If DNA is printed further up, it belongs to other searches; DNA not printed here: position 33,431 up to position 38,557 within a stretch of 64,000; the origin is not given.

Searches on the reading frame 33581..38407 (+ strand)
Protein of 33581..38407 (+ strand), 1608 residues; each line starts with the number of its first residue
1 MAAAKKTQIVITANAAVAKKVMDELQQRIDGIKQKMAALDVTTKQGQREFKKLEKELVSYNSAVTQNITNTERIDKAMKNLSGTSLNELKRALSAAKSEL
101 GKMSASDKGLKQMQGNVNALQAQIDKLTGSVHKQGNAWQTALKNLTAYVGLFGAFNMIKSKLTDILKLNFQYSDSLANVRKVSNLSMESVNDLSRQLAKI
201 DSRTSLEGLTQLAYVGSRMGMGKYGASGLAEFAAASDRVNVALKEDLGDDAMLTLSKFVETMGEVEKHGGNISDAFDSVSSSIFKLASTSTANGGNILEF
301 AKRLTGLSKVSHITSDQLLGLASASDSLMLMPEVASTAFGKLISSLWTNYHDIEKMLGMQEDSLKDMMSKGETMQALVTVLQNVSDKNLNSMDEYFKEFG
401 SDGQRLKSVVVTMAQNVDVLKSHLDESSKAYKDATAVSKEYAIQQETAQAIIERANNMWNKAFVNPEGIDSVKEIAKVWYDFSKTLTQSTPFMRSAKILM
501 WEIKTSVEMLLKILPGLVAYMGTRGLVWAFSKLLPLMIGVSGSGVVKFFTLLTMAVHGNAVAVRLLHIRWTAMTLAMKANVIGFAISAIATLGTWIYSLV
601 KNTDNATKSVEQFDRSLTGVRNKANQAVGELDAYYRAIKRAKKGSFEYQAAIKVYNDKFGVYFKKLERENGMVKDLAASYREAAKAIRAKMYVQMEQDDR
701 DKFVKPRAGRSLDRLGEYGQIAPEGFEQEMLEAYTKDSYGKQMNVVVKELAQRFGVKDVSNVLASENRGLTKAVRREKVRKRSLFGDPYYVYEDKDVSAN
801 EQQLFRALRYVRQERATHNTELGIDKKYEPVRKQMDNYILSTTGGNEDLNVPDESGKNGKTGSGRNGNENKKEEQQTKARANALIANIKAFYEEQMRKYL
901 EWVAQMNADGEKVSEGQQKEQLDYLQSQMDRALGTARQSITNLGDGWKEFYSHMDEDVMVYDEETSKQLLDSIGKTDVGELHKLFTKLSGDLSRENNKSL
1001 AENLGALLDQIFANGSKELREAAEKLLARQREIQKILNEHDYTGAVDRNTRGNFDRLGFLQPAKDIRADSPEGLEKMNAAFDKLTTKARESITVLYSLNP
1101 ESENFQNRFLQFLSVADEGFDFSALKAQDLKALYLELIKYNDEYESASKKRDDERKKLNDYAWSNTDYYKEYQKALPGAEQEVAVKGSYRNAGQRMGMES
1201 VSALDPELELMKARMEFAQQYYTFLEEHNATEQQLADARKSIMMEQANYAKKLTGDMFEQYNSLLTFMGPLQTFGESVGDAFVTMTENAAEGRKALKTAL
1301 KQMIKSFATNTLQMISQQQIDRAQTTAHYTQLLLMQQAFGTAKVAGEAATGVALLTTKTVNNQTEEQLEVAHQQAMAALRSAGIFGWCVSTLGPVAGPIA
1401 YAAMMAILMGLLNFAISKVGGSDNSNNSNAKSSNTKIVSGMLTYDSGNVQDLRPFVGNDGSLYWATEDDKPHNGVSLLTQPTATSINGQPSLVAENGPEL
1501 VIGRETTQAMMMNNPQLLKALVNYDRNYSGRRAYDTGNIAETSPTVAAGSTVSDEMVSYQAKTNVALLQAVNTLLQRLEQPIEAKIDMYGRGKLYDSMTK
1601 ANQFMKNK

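Call 12: search_protein_families(library=pfam, proteins=[window:33581-38407:+], max_evalue=0.01)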
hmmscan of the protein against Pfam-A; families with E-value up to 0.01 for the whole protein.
window:33581-38407:+ (1608 aa): 2 families
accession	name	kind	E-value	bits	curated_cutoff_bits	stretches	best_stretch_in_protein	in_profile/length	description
PF20155.4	TMP_3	-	0.00011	22.4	41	1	256-418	25-191/192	Tape measure protein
PF10145.14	PhageMin_Tail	-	0.00052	20.4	33.2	1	195-387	5-190/201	Phage-related minor tail protein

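Call 14: search_protein_families(library=phrogs, proteins=[window:33581-38407:+], max_evalue=0.001)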
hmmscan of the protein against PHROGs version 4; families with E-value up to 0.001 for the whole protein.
window:33581-38407:+ (1608 aa): 2 families
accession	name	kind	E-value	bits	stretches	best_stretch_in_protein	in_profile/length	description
phrog_25337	-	tail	9.3e-23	80.8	1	21-707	44-737/1456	tail length tape measure protein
phrog_9959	-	tail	6.5e-12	44.9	1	568-895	482-796/1708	tail length tape measure protein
